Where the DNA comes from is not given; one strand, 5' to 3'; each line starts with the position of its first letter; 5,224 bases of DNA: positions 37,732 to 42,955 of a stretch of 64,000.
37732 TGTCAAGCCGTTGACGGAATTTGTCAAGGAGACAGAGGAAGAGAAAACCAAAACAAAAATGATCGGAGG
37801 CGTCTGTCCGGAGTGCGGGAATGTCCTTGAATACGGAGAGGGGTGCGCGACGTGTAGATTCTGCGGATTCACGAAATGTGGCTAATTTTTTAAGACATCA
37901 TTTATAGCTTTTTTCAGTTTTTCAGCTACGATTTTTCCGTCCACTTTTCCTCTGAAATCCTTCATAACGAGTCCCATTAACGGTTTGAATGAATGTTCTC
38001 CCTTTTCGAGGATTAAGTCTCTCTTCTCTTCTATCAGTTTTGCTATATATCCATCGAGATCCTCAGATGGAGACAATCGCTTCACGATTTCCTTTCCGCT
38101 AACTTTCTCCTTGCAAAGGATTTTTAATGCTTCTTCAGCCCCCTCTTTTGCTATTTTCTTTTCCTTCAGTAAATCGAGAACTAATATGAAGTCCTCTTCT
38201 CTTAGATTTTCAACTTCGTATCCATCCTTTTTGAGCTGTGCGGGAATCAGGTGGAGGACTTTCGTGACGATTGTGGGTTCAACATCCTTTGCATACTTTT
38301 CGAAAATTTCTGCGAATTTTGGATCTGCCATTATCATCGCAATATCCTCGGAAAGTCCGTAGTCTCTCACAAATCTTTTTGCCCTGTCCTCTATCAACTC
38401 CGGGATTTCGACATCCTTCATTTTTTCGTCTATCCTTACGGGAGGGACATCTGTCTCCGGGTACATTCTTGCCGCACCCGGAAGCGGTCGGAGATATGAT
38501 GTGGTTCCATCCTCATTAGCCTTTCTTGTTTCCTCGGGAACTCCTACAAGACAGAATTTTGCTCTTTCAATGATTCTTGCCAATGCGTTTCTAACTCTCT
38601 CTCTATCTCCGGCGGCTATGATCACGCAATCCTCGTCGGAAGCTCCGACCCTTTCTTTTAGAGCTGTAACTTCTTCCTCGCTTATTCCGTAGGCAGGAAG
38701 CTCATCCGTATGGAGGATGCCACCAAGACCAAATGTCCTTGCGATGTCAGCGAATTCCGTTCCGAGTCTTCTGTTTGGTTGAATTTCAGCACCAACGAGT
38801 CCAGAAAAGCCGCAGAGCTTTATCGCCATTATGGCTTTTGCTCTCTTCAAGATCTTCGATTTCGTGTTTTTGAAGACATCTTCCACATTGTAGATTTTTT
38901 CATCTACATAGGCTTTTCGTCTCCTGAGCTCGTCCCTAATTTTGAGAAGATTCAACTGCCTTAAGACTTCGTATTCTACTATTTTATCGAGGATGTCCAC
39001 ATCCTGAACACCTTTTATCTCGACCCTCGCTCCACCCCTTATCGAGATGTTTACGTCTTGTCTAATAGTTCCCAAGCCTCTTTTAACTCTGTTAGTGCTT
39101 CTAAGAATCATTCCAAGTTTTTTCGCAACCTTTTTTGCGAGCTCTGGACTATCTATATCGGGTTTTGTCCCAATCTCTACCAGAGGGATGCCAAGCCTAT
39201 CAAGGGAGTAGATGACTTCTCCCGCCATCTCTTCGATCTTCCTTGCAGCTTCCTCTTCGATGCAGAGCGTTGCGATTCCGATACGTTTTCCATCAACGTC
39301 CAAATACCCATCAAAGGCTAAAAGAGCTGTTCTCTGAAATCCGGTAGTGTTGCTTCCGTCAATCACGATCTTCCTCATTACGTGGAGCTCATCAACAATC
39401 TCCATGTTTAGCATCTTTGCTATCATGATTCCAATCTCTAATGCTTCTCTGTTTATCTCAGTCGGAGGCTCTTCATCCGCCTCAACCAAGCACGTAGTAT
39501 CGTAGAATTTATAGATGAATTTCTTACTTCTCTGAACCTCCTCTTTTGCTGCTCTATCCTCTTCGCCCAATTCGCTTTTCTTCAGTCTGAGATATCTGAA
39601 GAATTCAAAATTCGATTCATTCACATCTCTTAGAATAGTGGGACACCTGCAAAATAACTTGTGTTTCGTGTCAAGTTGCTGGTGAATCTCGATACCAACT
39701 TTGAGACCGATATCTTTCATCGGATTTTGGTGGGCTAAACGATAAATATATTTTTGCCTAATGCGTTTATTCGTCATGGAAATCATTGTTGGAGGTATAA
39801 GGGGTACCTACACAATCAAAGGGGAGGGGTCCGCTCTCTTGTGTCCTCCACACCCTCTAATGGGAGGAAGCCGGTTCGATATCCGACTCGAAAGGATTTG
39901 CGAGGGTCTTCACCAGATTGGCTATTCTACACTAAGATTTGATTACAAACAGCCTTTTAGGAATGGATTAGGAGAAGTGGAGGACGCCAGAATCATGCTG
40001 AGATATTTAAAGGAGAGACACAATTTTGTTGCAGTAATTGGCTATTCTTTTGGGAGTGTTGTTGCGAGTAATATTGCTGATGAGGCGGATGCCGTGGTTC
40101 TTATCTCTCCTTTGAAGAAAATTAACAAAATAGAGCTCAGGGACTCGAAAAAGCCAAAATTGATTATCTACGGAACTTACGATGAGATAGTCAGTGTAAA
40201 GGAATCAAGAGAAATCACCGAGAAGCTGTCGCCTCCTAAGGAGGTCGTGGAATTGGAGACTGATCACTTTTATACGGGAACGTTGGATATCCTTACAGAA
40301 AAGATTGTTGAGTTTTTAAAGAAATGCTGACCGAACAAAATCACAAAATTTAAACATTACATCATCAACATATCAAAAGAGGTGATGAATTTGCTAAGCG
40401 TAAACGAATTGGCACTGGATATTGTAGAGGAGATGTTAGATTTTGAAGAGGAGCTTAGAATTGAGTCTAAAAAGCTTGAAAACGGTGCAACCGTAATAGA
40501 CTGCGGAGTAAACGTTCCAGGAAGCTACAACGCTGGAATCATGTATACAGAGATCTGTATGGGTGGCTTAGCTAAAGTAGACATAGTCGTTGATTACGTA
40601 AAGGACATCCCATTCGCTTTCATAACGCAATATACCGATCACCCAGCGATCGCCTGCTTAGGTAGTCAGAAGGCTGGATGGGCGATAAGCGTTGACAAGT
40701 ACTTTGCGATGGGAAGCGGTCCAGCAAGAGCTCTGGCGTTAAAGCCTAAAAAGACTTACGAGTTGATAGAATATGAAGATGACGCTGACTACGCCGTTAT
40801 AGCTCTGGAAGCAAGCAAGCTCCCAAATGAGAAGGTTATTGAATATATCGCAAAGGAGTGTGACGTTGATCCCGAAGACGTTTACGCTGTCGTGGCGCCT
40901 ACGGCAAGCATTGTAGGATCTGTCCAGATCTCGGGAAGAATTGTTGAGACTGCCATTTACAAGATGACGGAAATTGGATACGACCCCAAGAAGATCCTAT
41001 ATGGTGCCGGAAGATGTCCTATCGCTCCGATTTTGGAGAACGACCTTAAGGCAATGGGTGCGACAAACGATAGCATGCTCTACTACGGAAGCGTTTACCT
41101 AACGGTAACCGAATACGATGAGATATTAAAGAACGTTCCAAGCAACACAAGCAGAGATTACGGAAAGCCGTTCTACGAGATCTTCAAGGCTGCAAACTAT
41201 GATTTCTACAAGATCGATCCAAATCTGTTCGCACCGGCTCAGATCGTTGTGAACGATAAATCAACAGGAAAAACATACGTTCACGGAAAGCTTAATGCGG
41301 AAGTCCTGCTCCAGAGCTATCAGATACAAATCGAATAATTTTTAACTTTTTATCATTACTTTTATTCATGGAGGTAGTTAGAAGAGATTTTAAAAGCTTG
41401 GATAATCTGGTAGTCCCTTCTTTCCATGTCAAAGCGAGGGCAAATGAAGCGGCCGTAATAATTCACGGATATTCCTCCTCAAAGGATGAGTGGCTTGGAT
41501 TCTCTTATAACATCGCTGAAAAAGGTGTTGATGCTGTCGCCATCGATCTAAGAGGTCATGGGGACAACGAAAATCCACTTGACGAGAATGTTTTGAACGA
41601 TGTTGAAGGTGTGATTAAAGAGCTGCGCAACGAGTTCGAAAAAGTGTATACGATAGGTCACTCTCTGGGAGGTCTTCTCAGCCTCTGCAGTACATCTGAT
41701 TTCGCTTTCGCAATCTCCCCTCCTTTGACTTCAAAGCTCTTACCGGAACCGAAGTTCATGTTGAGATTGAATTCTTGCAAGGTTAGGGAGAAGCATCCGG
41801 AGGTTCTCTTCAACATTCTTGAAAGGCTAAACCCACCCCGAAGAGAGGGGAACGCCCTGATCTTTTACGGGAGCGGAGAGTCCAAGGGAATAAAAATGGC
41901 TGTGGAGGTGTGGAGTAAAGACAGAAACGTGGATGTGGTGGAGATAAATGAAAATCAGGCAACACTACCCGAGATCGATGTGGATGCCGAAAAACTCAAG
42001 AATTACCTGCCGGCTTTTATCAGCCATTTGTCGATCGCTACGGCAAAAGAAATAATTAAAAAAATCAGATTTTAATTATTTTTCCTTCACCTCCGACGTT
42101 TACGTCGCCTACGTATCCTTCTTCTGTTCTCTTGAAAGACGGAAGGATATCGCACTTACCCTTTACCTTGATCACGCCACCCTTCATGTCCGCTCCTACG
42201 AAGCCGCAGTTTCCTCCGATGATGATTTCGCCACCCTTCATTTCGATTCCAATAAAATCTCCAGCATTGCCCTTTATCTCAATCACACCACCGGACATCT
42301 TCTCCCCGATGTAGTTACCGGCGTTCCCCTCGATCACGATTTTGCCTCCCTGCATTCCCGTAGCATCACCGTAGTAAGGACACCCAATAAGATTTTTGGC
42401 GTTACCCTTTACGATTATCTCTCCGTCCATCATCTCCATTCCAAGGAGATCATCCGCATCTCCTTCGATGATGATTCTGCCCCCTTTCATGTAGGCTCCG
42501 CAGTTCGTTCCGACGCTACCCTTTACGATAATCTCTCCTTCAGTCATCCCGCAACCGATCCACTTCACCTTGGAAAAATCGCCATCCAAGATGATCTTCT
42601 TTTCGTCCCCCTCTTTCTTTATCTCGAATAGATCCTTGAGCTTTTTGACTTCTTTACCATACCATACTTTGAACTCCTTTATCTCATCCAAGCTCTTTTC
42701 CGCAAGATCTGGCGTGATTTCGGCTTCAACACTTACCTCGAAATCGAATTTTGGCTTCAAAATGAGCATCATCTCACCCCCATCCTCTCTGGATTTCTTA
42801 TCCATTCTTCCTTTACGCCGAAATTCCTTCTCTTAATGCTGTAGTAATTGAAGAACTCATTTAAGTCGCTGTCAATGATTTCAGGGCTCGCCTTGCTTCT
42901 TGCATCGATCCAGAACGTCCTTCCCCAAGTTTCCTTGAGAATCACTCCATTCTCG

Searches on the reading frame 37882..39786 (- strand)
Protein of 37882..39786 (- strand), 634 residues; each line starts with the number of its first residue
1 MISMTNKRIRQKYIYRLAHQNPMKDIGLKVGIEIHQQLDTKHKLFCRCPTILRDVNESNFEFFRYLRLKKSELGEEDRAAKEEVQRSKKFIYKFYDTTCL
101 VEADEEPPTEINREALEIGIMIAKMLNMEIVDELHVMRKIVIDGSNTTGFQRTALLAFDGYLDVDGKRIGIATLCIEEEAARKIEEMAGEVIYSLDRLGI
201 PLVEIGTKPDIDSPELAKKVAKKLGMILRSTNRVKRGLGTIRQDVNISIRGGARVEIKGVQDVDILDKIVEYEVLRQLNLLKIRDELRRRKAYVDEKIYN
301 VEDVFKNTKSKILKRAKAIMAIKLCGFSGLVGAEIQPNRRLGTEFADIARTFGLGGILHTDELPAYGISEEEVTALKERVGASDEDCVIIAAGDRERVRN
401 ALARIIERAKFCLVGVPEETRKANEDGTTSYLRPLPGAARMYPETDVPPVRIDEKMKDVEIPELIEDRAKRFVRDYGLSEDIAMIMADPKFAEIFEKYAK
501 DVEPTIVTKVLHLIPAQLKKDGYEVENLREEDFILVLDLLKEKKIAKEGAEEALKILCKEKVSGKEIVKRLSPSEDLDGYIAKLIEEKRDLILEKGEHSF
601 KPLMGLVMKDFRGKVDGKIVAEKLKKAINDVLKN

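Call 60: search_protein_families(library=ncbifam, proteins=[window:37882-39786:-], max_evalue=1e-8)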
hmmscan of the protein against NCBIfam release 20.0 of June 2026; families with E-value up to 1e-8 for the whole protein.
window:37882-39786:- (634 aa): 8 families
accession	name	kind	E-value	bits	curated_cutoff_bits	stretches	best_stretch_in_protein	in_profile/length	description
TIGR00134.1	gatE_arch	equivalog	2e-286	951.2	319.55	1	24-631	5-621/622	Glu-tRNA(Gln) amidotransferase subunit GatE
NF003107.0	PRK04028.1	equivalog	4.8e-260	864.3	456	1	23-633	6-629/630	Glu-tRNA(Gln) amidotransferase subunit GatE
NF004012.0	PRK05477.1-2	equivalog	1e-55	189.4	338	2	111-290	53-250/481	Asp-tRNA(Asn)/Glu-tRNA(Gln) amidotransferase subunit GatB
TIGR00133.1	gatB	equivalog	1.1e-54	185.8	314.8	2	108-297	51-259/481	Asp-tRNA(Asn)/Glu-tRNA(Gln) amidotransferase subunit GatB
NF004014.0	PRK05477.1-4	equivalog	1.4e-36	126.3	414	2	111-286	51-242/475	Asp-tRNA(Asn)/Glu-tRNA(Gln) amidotransferase subunit GatB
NF004015.0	PRK05477.1-5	equivalog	1.2e-35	123.1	628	2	166-290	126-259/488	Asp-tRNA(Asn)/Glu-tRNA(Gln) amidotransferase subunit GatB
NF004011.1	PRK05477.1-1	equivalog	1.6e-35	122.8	680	2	110-296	50-251/475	Asp-tRNA(Asn)/Glu-tRNA(Gln) amidotransferase subunit GatB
NF004013.0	PRK05477.1-3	equivalog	1.9e-23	82.7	653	1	111-295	65-277/501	Asp-tRNA(Asn)/Glu-tRNA(Gln) amidotransferase subunit GatB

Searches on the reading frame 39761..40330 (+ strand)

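Call 75: search_protein_families(library=pfam, proteins=[window:39761-40330:+], max_evalue=0.001)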
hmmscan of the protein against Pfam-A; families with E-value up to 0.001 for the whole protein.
window:39761-40330:+ (189 aa): 6 families
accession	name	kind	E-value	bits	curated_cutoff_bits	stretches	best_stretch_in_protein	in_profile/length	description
PF01738.24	DLH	-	5.7e-07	29.8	21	1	71-161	79-174/217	Dienelactone hydrolase family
PF03959.19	FSH1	-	5.8e-07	29.8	21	1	78-170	91-200/211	Serine hydrolase (FSH1)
PF12146.15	Hydrolase_4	-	7.3e-06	25.9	27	0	73-123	59-115/239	Serine aminopeptidase, S33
PF12695.13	Abhydrolase_5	-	1e-05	25.8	27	1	84-166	54-136/164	Alpha/beta hydrolase family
PF00561.26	Abhydrolase_1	-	0.00012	22.3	25.8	0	128-170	197-239/245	alpha/beta hydrolase fold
PF06057.17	VirJ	-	0.0003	21.2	22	0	48-105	27-84/191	Bacterial virulence protein (VirJ)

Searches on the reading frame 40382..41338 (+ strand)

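Call 60: search_protein_families(library=ncbifam, proteins=[window:40382-41338:+], max_evalue=1e-8)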
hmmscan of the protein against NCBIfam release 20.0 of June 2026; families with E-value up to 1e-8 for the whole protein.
window:40382-41338:+ (318 aa): 1 family
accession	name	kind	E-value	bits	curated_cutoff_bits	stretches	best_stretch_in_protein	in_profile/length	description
TIGR03120.1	one_C_mch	equivalog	8.7e-145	481.7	228.8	1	6-314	1-313/313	methenyltetrahydromethanopterin cyclohydrolase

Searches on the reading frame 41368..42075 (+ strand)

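Call 60: search_protein_families(library=ncbifam, proteins=[window:41368-42075:+], max_evalue=1e-8)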
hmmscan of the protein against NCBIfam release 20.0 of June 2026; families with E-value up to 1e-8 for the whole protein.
window:41368-42075:+ (235 aa): 2 families
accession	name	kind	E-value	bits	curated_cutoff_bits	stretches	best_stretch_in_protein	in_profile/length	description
NF011457.0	PRK14875.1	equivalog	1.2e-12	47.5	307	1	24-106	130-213/372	acetoin dehydrogenase dihydrolipoyllysine-residue acetyltransferase subunit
TIGR03695.1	menH_SHCHC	equivalog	2.4e-09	37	208.55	1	27-108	3-88/252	2-succinyl-6-hydroxy-2,4-cyclohexadiene-1-carboxylate synthase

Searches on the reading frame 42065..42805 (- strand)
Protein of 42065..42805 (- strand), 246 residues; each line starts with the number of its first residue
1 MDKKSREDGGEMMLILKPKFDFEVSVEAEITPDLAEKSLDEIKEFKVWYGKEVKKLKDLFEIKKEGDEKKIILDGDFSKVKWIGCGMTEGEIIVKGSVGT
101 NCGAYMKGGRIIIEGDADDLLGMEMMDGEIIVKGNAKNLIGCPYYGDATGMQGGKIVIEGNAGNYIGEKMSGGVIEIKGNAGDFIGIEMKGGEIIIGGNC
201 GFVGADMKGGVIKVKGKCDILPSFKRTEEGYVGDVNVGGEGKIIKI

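Call 60: search_protein_families(library=ncbifam, proteins=[window:42065-42805:-], max_evalue=1e-8)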
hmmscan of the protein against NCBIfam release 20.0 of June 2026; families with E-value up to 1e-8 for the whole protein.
window:42065-42805:- (246 aa): 2 families
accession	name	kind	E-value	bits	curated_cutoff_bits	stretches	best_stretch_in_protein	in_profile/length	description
TIGR03122.1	one_C_dehyd_C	equivalog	7.2e-77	258.1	130.65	1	14-229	1-222/260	formylmethanofuran dehydrogenase subunit C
NF042910.1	FMH_DH_FwdC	exception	2.4e-58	197.3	340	1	13-234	3-226/271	tungsten-dependent formylmethanofuran dehydrogenase subunit FwdC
